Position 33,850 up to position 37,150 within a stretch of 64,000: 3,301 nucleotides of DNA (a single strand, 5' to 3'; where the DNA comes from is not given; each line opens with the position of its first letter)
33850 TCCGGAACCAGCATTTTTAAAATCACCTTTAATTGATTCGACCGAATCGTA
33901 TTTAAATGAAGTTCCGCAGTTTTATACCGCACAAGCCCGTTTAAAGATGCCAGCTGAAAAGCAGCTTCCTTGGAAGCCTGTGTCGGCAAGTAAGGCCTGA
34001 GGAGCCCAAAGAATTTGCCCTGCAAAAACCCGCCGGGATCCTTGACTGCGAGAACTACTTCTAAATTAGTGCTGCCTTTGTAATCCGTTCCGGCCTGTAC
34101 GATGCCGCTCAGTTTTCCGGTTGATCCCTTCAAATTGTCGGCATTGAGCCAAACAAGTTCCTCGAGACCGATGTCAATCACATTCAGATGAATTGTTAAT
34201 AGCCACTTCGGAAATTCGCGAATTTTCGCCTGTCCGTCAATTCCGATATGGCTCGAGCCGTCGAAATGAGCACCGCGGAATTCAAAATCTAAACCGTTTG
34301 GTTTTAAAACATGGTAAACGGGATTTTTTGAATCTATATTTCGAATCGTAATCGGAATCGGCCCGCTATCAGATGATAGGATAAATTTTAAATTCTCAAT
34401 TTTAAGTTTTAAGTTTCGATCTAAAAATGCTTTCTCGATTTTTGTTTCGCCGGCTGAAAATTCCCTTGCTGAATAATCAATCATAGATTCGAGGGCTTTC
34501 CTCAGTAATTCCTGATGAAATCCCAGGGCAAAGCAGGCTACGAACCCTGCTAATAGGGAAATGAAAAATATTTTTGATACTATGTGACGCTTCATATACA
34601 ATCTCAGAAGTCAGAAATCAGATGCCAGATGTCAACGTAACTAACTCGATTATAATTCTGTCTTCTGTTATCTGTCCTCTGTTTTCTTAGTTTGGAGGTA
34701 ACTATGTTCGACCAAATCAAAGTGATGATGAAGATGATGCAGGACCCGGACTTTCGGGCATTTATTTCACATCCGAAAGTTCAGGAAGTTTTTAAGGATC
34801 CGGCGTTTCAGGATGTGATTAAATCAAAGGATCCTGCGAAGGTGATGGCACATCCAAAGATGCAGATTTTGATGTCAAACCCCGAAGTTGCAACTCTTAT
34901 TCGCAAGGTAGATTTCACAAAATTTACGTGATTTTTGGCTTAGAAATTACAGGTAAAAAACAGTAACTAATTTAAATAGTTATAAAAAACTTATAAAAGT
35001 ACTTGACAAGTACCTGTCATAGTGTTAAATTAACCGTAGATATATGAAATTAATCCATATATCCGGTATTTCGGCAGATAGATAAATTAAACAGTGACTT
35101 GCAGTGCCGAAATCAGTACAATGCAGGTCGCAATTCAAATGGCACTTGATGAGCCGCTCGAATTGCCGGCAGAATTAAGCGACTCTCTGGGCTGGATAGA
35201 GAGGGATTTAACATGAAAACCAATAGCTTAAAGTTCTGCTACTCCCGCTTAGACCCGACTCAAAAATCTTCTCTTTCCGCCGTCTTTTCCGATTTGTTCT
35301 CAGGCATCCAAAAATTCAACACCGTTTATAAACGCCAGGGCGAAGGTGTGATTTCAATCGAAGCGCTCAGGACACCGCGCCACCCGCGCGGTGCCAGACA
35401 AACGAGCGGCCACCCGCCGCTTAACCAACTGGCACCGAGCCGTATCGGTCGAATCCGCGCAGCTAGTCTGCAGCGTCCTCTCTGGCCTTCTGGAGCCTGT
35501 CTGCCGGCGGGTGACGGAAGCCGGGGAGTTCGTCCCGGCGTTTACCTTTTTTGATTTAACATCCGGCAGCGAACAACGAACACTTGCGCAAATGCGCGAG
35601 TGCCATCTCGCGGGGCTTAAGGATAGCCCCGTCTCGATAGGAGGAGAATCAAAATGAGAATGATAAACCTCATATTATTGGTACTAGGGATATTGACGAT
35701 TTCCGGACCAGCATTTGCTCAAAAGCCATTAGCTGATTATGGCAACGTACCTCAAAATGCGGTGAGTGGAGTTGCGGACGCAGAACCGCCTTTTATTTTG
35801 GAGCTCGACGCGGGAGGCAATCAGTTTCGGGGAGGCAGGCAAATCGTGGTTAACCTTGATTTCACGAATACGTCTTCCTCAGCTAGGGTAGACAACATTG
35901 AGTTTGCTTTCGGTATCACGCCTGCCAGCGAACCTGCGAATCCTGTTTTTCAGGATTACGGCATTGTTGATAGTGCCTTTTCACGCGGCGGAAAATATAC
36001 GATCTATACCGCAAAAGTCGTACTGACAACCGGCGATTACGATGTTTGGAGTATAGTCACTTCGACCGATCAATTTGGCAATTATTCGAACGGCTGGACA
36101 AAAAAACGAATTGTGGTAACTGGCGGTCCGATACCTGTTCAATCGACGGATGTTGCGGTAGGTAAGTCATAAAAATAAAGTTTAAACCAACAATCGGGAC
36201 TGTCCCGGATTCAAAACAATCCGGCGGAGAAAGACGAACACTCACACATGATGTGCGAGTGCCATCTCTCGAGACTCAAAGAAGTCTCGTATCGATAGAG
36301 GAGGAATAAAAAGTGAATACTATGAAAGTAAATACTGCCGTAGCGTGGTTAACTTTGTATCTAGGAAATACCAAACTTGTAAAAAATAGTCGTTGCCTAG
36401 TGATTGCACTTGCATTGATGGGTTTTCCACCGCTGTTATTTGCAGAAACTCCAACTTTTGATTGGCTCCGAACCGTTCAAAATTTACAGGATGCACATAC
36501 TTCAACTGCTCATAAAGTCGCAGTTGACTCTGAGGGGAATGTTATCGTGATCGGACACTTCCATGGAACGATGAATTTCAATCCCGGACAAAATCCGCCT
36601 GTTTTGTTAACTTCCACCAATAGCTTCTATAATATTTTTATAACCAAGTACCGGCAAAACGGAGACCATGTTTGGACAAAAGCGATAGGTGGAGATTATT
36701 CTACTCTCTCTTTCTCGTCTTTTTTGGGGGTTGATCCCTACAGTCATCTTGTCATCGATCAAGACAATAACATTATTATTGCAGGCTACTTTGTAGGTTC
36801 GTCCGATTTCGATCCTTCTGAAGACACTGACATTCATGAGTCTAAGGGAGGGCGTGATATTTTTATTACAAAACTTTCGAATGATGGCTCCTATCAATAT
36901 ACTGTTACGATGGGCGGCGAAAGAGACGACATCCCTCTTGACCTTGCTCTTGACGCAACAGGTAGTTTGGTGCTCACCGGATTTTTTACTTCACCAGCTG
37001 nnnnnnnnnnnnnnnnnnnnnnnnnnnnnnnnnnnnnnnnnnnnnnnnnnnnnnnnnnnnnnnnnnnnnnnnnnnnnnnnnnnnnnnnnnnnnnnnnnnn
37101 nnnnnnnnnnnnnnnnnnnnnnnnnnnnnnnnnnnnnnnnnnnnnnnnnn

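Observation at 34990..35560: Promoter, GC-rich structured region and terminator upstream of the secreted-protein array: candidate ncRNA or long regulatory leader, possibly with a small ORF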

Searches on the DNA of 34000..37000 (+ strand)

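Call 4: search_rna_families(source=window, start=34000, end=37000, threshold=evalue, max_evalue=1, show_alignments=3)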
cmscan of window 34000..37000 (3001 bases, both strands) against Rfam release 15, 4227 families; matches with E-value up to 1: 0.
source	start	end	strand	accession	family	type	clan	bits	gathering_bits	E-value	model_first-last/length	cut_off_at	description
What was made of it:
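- On Any Rfam 15 family (including leader, riboswitch, RNase P, tmRNA, 6S and large ncRNA families): No hit at E <= 1 in 34000-37000 (call 4).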

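Call 54: build_rna_model(alignment_id=A5, structure=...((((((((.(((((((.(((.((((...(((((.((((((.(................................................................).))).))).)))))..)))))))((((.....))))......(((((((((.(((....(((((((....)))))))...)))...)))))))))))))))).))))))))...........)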
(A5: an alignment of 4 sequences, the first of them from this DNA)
Model R1 built from alignment A5 (4 sequences, 232 columns); structure: as given.
model positions 169; base pairs 57; branch points 2; effective number of sequences 0.73; information 0.591 bits per position. Calibrated on 0.2 Mb of random sequence (short: E-values are rough).
structure used (alignment columns):
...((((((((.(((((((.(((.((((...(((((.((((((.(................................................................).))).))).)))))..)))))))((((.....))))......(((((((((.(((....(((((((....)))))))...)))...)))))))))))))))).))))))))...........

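Call 55: search_with_rna_model(model_id=R1, sources=[window, L003, L002, L004, L005, L006, L007, L008, L009, L010, L011, L012, L013, L014, L015, L016, L017, L018, L019, L020, L021, L022, L023], max_evalue=10)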
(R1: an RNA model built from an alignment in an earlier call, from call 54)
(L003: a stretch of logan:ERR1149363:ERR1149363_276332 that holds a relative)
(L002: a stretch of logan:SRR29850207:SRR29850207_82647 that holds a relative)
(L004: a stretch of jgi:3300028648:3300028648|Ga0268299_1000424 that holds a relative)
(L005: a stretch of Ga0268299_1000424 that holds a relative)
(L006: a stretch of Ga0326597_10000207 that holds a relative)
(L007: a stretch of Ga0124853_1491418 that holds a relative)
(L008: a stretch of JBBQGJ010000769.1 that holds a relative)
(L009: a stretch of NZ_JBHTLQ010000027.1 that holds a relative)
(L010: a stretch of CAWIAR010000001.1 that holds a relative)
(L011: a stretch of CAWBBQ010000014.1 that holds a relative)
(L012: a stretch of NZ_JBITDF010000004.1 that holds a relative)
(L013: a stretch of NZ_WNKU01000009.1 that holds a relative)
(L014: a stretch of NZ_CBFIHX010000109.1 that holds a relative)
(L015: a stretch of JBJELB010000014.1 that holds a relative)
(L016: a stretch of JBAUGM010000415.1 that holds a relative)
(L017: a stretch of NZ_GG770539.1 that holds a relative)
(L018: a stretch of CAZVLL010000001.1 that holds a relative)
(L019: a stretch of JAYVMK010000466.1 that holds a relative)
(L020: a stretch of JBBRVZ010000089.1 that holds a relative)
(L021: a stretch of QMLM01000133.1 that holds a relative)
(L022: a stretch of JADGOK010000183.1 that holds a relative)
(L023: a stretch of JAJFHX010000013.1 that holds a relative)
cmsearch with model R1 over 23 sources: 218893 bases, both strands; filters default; matches with E-value up to 10: 15.
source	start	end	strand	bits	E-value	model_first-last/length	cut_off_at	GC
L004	10186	10354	+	196.7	2.2e-53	1-169/169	no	0.58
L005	11950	12118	+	196.7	2.2e-53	1-169/169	no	0.58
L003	362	530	+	196.5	2.5e-53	1-169/169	no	0.58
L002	513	684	+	186.7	1.5e-50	1-169/169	no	0.58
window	35326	35555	+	175.3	2.5e-47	1-169/169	no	0.62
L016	2906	3019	+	14.2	0.067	1-169/169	no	0.7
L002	605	663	-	13.6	0.096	86-142/169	no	0.69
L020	5998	6041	+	9.3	1.6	1-169/169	no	0.82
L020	6254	6301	+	8.7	2.4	1-169/169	no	0.79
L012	5049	5072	+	8.3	3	106-129/169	no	0.75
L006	807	831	+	8.3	3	105-129/169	no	0.76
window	35318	35547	-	7.7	4.5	1-169/169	no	0.63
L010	3505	3562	+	7.3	5.9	1-169/169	no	0.74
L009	7268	7298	+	7.3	5.9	1-169/169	no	0.77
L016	829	863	-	7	7.2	100-134/169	no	0.69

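Call 70: search_with_rna_model(model_id=R1, sources=[L024, L025], max_evalue=1, show_alignments=1)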
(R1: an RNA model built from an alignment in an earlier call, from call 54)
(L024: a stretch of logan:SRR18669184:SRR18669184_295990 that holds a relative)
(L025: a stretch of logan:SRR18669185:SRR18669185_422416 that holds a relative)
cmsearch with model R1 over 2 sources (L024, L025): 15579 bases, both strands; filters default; matches with E-value up to 1: 1.
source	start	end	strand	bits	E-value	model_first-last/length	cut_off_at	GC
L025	1591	1759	-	190.8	7.3e-53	1-169/169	no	0.57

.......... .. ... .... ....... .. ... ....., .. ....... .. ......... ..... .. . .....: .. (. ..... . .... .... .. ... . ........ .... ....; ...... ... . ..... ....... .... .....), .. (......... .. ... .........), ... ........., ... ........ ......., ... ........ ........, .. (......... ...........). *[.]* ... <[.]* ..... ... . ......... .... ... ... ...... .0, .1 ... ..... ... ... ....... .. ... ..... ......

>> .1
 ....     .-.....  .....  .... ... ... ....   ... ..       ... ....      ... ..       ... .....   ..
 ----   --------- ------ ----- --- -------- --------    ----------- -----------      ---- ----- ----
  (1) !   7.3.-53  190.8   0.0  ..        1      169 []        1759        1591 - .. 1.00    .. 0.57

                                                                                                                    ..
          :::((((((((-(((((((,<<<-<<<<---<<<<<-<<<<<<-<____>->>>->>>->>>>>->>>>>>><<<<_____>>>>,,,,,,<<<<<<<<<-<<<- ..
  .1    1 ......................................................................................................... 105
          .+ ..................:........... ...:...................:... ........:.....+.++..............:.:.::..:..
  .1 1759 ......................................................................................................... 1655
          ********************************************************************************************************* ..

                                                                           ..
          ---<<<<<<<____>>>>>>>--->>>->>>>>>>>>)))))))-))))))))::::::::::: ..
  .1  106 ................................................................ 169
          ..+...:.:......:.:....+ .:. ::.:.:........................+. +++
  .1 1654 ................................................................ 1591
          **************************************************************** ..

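Call 77: search_with_rna_model(model_id=R1, sources=[L026, L027, L028, L029, L030, L031, L032, L033, L034], max_evalue=0.01)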
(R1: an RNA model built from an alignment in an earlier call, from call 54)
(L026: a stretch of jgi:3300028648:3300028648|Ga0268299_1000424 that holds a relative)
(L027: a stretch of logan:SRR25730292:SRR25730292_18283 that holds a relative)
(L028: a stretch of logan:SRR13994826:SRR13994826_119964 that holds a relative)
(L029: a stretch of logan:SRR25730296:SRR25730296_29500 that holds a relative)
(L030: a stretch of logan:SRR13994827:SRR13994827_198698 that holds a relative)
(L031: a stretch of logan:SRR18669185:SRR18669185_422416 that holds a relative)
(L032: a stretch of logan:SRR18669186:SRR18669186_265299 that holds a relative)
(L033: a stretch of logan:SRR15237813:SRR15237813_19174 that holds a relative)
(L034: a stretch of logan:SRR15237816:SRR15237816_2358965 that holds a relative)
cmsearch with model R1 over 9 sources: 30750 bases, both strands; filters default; matches with E-value up to 0.01: 5.
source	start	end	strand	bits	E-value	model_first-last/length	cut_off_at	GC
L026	3333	3501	+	196.7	3.1e-54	1-169/169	no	0.58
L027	2486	2654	+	196.7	3.1e-54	1-169/169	no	0.58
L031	3168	3336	+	190.8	1.4e-52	1-169/169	no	0.57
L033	3123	3352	+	175.3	3.5e-48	1-169/169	no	0.62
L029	2217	2356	+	151.4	1.8e-41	1-140/169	3'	0.6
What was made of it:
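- On Riboswitch: It occurs once per genome fragment examined (calls 55, 70, 77).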

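Call 88: search_rna_families(sources=[L002, L003], threshold=evalue, max_evalue=10, show_alignments=2)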
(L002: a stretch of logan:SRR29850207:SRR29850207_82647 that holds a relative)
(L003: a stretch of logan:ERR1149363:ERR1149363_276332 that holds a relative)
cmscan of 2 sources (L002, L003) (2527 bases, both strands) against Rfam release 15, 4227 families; matches with E-value up to 10: 4.
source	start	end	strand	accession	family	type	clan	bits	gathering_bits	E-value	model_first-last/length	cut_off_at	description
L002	110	158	-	RF03995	mir-7957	Gene; miRNA;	-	21.8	76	0.67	1-59/59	no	mir-7957 microRNA precursor family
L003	571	671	-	RF01577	RNase_P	Gene; ribozyme;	CL00002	21.7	100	1.4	61-168/626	no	Plasmodium RNase_P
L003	15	100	-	RF02029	sraA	Gene; sRNA;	-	20.8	56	5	1-95/95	no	sraA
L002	596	674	+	RF00763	mir-339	Gene; miRNA;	-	20.6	60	2.9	1-92/92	no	mir-339 microRNA precursor family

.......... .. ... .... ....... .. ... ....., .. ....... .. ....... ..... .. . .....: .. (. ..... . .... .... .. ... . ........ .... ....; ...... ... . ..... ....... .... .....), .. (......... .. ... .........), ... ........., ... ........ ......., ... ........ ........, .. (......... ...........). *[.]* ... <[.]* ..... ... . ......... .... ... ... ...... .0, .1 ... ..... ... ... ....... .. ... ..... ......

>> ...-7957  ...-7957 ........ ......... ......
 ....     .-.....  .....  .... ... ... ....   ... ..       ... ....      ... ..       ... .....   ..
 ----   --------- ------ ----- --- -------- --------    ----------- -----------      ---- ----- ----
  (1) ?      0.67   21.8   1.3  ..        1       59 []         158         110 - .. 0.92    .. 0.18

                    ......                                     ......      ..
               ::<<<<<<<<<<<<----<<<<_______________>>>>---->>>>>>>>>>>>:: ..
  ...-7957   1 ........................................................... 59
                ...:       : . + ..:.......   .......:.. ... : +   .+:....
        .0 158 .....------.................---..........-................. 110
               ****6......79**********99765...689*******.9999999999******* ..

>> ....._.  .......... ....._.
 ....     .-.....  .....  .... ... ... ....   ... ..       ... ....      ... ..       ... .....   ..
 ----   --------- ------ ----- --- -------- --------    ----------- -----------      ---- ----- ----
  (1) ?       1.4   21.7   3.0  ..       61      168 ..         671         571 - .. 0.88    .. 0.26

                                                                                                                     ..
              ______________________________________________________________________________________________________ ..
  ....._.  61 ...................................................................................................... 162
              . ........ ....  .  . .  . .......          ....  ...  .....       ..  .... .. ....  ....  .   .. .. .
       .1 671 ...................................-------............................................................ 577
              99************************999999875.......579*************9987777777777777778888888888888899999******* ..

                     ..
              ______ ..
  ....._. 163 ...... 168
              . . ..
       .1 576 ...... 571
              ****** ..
